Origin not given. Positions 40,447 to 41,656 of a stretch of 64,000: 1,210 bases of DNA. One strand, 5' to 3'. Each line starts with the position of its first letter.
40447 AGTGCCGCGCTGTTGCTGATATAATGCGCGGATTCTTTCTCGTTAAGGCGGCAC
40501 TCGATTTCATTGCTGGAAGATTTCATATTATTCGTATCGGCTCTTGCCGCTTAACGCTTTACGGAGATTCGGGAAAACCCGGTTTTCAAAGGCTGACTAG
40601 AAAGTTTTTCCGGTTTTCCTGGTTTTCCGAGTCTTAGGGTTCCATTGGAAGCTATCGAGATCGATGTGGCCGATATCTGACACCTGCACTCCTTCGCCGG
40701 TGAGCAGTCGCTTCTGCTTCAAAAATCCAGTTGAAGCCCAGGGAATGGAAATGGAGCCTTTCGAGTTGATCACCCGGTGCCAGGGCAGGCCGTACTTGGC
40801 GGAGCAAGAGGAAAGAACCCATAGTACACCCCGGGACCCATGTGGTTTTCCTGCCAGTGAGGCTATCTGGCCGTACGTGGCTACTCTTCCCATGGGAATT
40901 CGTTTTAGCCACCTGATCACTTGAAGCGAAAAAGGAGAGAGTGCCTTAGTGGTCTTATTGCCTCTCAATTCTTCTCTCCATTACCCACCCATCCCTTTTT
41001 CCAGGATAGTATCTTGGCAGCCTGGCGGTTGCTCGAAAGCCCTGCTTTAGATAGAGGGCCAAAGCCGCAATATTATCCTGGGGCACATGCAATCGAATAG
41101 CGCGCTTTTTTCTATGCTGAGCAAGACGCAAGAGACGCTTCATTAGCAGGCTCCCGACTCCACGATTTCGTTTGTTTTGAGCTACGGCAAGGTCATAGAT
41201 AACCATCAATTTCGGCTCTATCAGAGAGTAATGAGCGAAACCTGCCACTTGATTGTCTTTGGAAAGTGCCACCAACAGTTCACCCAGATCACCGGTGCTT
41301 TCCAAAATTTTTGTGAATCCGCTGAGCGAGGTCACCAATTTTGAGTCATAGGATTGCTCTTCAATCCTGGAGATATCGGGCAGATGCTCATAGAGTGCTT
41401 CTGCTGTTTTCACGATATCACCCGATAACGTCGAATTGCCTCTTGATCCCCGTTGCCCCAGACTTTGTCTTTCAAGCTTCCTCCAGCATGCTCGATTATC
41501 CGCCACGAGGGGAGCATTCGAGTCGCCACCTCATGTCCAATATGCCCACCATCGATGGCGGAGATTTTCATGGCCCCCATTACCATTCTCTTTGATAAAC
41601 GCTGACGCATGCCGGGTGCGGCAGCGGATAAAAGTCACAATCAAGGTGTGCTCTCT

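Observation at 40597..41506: Alkyltransferase-like (ATL, PWHRV) protein gene overlapping a GNAT acetyltransferase gene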

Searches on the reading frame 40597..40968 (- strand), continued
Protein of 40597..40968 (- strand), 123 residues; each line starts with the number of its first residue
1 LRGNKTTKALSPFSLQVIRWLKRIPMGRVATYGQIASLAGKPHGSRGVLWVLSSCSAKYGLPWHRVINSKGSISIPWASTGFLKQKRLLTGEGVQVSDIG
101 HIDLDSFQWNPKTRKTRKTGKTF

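Call 61: fold_search(model_id=the predicted structure, library=pdb)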
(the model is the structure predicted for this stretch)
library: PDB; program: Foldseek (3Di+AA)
matches with E <= 10: 304; with E <= 0.001: 23
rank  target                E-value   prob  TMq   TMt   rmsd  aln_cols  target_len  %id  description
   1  2kif_MODEL_1_A        3.0e-09  1.00  0.74  0.88   2.0       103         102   40  Solution NMR structure of an O6-methylguanine DNA methyltransferase family protein from Vibrio parahaemolyticu (released 2009-06-30)
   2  3gva_A                1.4e-07  1.00  0.70  0.80   2.5       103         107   37  Crystal Structure Analysis of S. Pombe ATL (released 2009-06-09)
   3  3gx4_X                9.6e-07  1.00  0.72  0.81   2.6       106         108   35  Crystal Structure Analysis of S. Pombe ATL in complex with DNA (released 2009-06-09)
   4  1qnt                  1.9e-04  1.00  0.58  0.44   3.1        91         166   28  X-ray structure of human O6alkylguanine-DNA alkyltransferase (released 1999-12-16)
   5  1sfe                  3.0e-04  1.00  0.52  0.40   3.6        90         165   32  ADA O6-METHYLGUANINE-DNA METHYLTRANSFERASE FROM ESCHERICHIA COLI (released 1996-12-23)
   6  1yfh_C                3.2e-04  1.00  0.56  0.46   3.5        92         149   27  wt Human O6-Alkylguanine-DNA Alkyltransferase Bound To DNA Containing an Alkylated Cytosine (released 2005-12-13)
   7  5llq_A                3.4e-04  1.00  0.55  0.46   3.0        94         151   34  Crystal structure of Sulfolobus solfataricus O6-methylguanine methyltransferase C119F variant (released 2016-11-09)
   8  1t39_B                3.8e-04  1.00  0.57  0.48   2.6        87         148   32  HUMAN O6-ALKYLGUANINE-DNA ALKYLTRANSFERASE COVALENTLY CROSSLINKED TO DNA (released 2004-07-13)
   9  4wxd                  3.8e-04  1.00  0.53  0.41   2.7        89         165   26  Crystal structure of Mycobacterium tuberculosis OGT-R37K (released 2015-11-04)
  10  4bhb                  4.3e-04  1.00  0.54  0.41   6.6       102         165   25  Crystal structure of Mycobacterium tuberculosis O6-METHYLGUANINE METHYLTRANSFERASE (released 2013-04-17)
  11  1t39_A                4.6e-04  1.00  0.58  0.48   2.6        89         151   31  HUMAN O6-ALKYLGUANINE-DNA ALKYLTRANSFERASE COVALENTLY CROSSLINKED TO DNA (released 2004-07-13)
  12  1eh8                  5.2e-04  1.00  0.59  0.44   3.3        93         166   28  BENZYLATED HUMAN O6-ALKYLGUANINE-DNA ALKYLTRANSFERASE (released 2000-04-12)
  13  4zyg_B                5.9e-04  1.00  0.57  0.47   2.7        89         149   36  Crystal structure of methylated Sulfolobus solfataricus O6-methylguanine methyltransferase (released 2015-08-12)
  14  1eh7                  5.9e-04  1.00  0.58  0.45   3.1        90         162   29  METHYLATED HUMAN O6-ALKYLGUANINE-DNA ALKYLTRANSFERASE (released 2000-04-12)
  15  6ga0                  5.9e-04  1.00  0.53  0.43   3.1        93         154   32  Crystal structure of a thermophilic O6-alkylguanine-DNA alkyltransferase-derived self-labeling protein-tag in covalent c (released 2018-05-09)
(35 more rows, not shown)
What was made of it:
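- On ATL (alkyltransferase-like) proteins: Foldseek TM is 0.88 and 0.80 for ATLs against 0.40-0.49 for AGTs (call 61).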

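Call 62: search_protein_families(library=padloc, proteins=[window:40597-40968:-], max_evalue=0.01)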
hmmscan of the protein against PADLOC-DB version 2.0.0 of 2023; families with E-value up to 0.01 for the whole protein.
window:40597-40968:- (123 aa): 0 families

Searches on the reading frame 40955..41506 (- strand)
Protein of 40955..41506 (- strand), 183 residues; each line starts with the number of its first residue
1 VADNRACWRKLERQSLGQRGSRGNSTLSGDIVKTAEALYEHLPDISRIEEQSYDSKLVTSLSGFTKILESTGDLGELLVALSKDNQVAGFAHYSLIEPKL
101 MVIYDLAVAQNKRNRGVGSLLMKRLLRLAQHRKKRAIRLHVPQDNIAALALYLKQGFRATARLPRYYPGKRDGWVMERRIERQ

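Call 3: search_protein_families(library=pfam, proteins=[window:40955-41506:-], max_evalue=0.01)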
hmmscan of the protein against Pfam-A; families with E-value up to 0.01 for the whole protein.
window:40955-41506:- (183 aa): 7 families
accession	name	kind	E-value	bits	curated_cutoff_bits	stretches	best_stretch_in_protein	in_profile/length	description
PF00583.31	Acetyltransf_1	-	5.5e-17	62.6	20.7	1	72-157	29-116/116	Acetyltransferase (GNAT) family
PF13508.13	Acetyltransf_7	-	2.7e-11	44.1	27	1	76-158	4-83/84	Acetyltransferase (GNAT) domain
PF13673.13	Acetyltransf_10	-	8.9e-09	35.8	23.6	1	77-161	32-111/128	Acetyltransferase (GNAT) domain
PF14542.12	Acetyltransf_CG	-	1e-05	26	30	1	83-137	6-61/80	GCN5-related N-acetyl-transferase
PF08445.16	FR47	-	2.7e-05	24.5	22.1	1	97-160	18-80/86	FR47-like protein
PF17013.11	Acetyltransf_15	-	0.0015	18.4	35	1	91-160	63-139/210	Putative acetyl-transferase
PF13420.13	Acetyltransf_4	-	0.0057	17.1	24.3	1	49-165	22-142/155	Acetyltransferase (GNAT) domain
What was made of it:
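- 40955..41413 (-): GNATb: RimI/NAT-like GNAT acetyltransferase, 152 aa, GTG start (not the 183-aa maximal ORF). PF00583 E 5.5e-17 (call 3).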

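Call 4: search_protein_families(library=ncbifam, proteins=[window:40955-41506:-], max_evalue=0.01)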
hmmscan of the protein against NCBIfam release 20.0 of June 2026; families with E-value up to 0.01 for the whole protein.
window:40955-41506:- (183 aa): 26 families (the best 25 are shown)
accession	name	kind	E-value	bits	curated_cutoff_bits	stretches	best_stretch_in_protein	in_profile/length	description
TIGR01575.1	rimI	equivalog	3.8e-18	65.9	86.4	1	42-176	2-132/132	ribosomal protein S18-alanine N-acetyltransferase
NF033083.0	AAC_3_I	equivalog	4.9e-09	36.5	200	1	77-158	50-135/145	AAC(3)-I family aminoglycoside N-acetyltransferase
NF007025.1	PRK09491.1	equivalog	2.3e-08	34.1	173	1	79-172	42-137/145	ribosomal protein S18-alanine N-acetyltransferase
TIGR03448.1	mycothiol_MshD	equivalog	3.5e-08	33.1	163.1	1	77-160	201-288/294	mycothiol synthase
NF008212.0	PRK10975.1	equivalog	1.9e-07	31.2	219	1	78-158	141-221/232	dTDP-4-amino-4,6-dideoxy-D-galactose acyltransferase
NF040503.1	resist_ArsN1a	equivalog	6.2e-07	29.3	170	1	75-159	47-135/159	arsinothricin resistance N-acetyltransferase ArsN1 family A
NF000487.1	stat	exception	1.2e-06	28.2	420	1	78-158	81-162/189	streptothricin N-acetyltransferase STAT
NF002959.0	PRK03624.1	equivalog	3e-06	27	124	1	103-162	75-134/147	GNAT family acetyltransferase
NF000359.1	sat3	exception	4.9e-06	26.7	360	1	75-162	71-157/180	streptothricin N-acetyltransferase Sat3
TIGR02382.1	wecD_rffC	equivalog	6.5e-06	25.9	195.1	1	81-157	104-180/191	dTDP-4-amino-4,6-dideoxy-D-galactose acyltransferase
NF007853.0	PRK10562.1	equivalog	8.6e-06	26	125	1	83-161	55-124/146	N-acetyltransferase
NF053587.1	SpmdActasePaiA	equivalog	1e-05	25.4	250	1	105-163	95-153/172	spermidine/spermine N(1)-acetyltransferase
TIGR03103.1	trio_acet_GNAT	equivalog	1.5e-05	23.8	569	1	103-160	158-215/547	N-acetylglutaminylglutamine synthetase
TIGR03585.1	PseH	equivalog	3.8e-05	23.8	93.1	1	83-165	58-141/156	UDP-4-amino-4,6-dideoxy-N-acetyl-beta-L-altrosamine N-acetyltransferase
NF049894.1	CG3035_N_ac_Glu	equivalog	6.9e-05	22.2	280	1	106-160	238-292/300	N-acetylglutamate synthase, CG3035 family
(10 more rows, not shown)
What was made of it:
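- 40955..41413 (-): TIGR01575 rimI scores 65.9 bits, below its 86.4 cutoff (call 4).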

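Call 25: find_homologous_proteins(query=window:40958-41413:-)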
Query window:40958-41413:- (152 aa): 6 proteins with E <= 0.001 among 594 candidates.
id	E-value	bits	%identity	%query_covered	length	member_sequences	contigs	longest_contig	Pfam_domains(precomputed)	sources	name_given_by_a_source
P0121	2.2e-92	324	100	100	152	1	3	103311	PF13673.14,PF13508.14,PF08445.17,PF14542.13,PF00583.32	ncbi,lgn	-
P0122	9.2e-60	219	65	99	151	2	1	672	PF13673.14,PF13508.14,PF00583.32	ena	-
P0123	1.5e-59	218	65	99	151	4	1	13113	PF13673.14,PF13508.14,PF08445.17,PF14542.13,PF00583.32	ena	-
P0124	1.2e-58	215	64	98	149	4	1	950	PF13673.14,PF13508.14,PF14542.13,PF00583.32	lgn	-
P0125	2.8e-58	214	64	98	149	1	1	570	PF13673.14,PF13508.14,PF00583.32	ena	-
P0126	9.0e-4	37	37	55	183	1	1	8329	PF13673.14,PF13302.14,PF13508.14,PF00583.32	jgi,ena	-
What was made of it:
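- Checked: A 152-aa product with exactly that start is on record (P0121, call 25).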

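Call 26: search_solved_structures(query=window:40958-41413:-, max_evalue=0.001, show_alignments=1)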
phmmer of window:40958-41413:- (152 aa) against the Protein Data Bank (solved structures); distinct sequences matched with E-value up to 0.001: 24.
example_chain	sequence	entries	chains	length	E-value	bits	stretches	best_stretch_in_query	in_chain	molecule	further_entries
4pv6_C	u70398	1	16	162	4.1e-10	43.3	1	55-147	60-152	N-terminal acetyltransferase complex subunit [ARD1]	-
2cnm_A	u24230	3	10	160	1.3e-06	31.9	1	46-139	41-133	MODIFICATION OF 30S RIBOSOMAL SUBUNIT PROTEIN S18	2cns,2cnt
4j3g_A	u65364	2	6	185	9e-06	29.2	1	38-133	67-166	GCN5-related N-acetyltransferase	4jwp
5isv_A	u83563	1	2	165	1.5e-05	28.5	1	48-142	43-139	Ribosomal-protein-alanine acetyltransferase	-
3ld2_A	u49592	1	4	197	1.8e-05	28.3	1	35-136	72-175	Putative acetyltransferase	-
6ag5_A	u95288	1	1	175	6.7e-05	26.4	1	72-149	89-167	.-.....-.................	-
7ypu_A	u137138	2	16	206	6.9e-05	26.3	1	45-129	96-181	Acetyltransferase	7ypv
1y9k_A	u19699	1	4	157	7.3e-05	26.3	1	58-130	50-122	IAA acetyltransferase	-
2vi7_A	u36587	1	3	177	0.00011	25.6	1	73-142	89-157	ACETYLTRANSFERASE PA1377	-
6tgx_A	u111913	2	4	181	0.00013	25.5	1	48-136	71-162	Acyl-CoA N-acyltransferases (NAT) superfamily protein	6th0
8osp_A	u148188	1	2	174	0.00014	25.3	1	65-147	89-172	N-acetyltransferase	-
5hmn_A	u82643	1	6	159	0.00019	24.9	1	43-128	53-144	AAC3-I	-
9mto_A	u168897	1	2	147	0.0002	24.8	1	50-140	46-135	[Ribosomal protein bS18]-alanine N-acetyltransferase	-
7wx5_A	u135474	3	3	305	0.00022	24.7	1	6-128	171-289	N-acetyltransferase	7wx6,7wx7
6wqb_A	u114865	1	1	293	0.00048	23.6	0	6-135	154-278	N-terminal acetyltransferase, GNAT family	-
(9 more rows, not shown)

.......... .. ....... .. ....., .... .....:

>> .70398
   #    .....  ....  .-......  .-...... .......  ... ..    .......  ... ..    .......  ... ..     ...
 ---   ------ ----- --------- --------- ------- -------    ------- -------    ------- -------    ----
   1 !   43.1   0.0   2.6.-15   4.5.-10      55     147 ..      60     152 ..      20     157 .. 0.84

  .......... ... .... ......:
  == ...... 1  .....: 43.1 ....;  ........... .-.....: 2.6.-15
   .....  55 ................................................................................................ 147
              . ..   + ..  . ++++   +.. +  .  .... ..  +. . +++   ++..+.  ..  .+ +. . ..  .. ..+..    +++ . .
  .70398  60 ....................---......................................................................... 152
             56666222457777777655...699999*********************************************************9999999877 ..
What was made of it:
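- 40955..41413 (-): Best PDB matches are an archaeal Ard1 N-terminal acetyltransferase (4pv6) and RimI (2cnm) (call 26).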

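Call 27: find_encoding_contigs(protein=P0121, flank=3000, max_places=3)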
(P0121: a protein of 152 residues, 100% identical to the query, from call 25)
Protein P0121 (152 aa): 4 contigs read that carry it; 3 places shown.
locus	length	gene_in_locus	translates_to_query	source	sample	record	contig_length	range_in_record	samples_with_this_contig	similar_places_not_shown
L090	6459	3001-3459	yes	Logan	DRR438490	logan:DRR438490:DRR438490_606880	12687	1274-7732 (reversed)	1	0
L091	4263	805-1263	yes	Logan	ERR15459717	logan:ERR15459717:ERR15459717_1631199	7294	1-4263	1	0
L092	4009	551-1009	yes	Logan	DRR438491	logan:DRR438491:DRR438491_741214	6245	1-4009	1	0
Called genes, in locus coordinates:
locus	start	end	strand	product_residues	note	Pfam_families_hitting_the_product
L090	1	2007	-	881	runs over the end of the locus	PF00501:AMP-binding, PF13193:AMP-binding_C (weak), PF00550:PP-binding, PF01553:Acyltransferase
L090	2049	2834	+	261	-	-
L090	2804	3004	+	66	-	-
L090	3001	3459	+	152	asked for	PF00583:Acetyltransf_1, PF13673:Acetyltransf_10, PF13508:Acetyltransf_7, PF14542:Acetyltransf_CG (weak), PF08445:FR47 (faint)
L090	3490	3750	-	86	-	-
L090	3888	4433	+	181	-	-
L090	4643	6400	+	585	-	PF07973:tRNA_SAD, PF00587:tRNA-synt_2b, PF03129:HGTP_anticodon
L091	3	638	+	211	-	?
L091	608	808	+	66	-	-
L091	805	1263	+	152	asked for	PF00583:Acetyltransf_1, PF13673:Acetyltransf_10, PF13508:Acetyltransf_7, PF14542:Acetyltransf_CG (weak), PF08445:FR47 (faint)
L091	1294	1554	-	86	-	-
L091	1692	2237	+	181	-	-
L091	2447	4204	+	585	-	PF07973:tRNA_SAD, PF00587:tRNA-synt_2b, PF03129:HGTP_anticodon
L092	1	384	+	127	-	?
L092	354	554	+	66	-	-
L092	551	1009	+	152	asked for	PF00583:Acetyltransf_1, PF13673:Acetyltransf_10, PF13508:Acetyltransf_7, PF14542:Acetyltransf_CG (weak), PF08445:FR47 (faint)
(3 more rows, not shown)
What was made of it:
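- Public gene calls on identical DNA omit it and call the antisense 86-aa ORF (call 27).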

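Call 28: find_encoding_contigs(protein=P0123, flank=6000, max_places=2)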
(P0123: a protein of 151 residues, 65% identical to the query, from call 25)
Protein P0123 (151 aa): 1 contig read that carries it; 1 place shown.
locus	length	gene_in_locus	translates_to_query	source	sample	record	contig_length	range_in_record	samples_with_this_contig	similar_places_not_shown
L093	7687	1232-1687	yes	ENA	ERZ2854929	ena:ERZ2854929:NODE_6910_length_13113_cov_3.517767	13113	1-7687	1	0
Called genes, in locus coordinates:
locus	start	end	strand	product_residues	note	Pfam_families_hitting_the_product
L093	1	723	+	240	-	?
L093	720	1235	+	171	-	PF13302:Acetyltransf_3, PF00583:Acetyltransf_1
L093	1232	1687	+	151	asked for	PF00583:Acetyltransf_1, PF13673:Acetyltransf_10, PF13508:Acetyltransf_7, PF14542:Acetyltransf_CG (weak), PF08445:FR47 (weak)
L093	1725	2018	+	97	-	PF01035:DNA_binding_1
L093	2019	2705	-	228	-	PF00775:Dioxygenase_C, PF13620:CarboxypepD_reg (faint)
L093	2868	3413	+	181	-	-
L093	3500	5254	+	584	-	PF07973:tRNA_SAD, PF00587:tRNA-synt_2b, PF03129:HGTP_anticodon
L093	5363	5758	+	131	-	-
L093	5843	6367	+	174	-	-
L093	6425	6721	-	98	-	-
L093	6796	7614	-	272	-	PF00089:Trypsin, PF13365:Trypsin_2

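Call 54: find_related_loci(query=A6, collection=metagenome_contigs, flank=3000)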
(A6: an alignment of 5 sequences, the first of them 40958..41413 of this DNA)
Query A6 (152 aa) in metagenome_contigs; peptide patterns used: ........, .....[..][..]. (x = any residue, [..] = any of these).
215 stretches matched a pattern, but none encodes a relative of the query by tblastn (E <= 1e-3).
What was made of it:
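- Tried and rejected: A metagenome scan with GNATb peptide patterns found no relatives (call 54).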

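Call 62: search_protein_families(library=padloc, proteins=[window:40958-41413:-], max_evalue=0.01)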
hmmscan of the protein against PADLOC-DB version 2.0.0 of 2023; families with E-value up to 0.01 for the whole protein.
window:40958-41413:- (152 aa): 0 families

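Call 68: search_protein_representatives(protein=window:40958-41413:-)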
Query: 152 residues. Proteins with E-value up to 0.001 (for the whole library): 4926; up to 1e-10: 17; up to 1e-30: 1. The best 150 are listed.
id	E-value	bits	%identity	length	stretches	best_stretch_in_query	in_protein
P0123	4.7e-60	218.1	65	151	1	1-150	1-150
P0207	1.1e-23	100.3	45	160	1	10-140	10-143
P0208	1.3e-13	67.6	34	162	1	11-142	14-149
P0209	1.2e-12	64.5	31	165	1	7-147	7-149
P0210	5.8e-12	62.3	35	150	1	3-146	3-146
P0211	1.6e-11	60.9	32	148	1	1-146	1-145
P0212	3.2e-11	59.9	43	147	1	43-145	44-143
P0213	3.7e-11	59.7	38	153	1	46-149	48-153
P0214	4.7e-11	59.3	36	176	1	47-148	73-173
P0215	5.1e-11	59.2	42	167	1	56-147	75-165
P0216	6.1e-11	58.9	35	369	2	26-141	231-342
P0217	6.4e-11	58.9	37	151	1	47-149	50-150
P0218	6.7e-11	58.8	43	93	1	71-149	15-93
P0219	6.9e-11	58.8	43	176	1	46-148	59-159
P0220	8.9e-11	58.4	40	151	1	51-147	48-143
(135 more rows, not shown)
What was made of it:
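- Closest known: RimI / archaeal Ard1 / eukaryotic NAT N-terminal acetyltransferases. Different: A fast-evolving, clade-restricted branch (call 68).
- The GNATb family is tiny and clade-restricted (calls 25, 68).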
